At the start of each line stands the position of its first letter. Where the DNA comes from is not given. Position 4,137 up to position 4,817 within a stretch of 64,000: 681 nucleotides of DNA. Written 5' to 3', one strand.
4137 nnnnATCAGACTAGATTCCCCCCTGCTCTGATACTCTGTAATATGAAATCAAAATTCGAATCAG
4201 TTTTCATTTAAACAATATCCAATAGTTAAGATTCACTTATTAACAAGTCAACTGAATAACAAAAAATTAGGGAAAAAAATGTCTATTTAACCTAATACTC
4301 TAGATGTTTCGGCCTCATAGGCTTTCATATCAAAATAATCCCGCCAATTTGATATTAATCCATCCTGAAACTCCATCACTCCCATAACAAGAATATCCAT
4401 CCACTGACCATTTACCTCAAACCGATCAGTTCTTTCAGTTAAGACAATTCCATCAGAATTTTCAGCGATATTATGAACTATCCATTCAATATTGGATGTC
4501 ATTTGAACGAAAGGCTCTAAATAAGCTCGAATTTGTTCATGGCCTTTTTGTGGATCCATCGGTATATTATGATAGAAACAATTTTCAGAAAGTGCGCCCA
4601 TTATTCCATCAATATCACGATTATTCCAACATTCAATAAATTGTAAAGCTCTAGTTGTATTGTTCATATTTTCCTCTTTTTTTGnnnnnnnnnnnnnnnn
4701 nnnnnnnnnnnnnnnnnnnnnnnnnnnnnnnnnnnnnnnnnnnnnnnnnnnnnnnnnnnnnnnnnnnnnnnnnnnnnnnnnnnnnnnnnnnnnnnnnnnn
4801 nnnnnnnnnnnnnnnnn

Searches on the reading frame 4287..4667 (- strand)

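Call 39: search_protein_families(library=pfam, proteins=[window:4287-4667:-], max_evalue=0.00001)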
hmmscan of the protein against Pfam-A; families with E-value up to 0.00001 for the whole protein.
window:4287-4667:- (126 aa): 3 families
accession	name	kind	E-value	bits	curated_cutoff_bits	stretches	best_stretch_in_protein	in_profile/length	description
PF07858.18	LEH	-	5.1e-20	72.4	24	1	9-116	9-115/122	Limonene-1,2-epoxide hydrolase catalytic domain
PF12680.13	SnoaL_2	-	1.3e-14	55.1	27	1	9-107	3-101/102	SnoaL-like domain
PF07366.18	SnoaL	-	3e-10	40.4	28.4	1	8-118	5-123/126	SnoaL-like polyketide cyclase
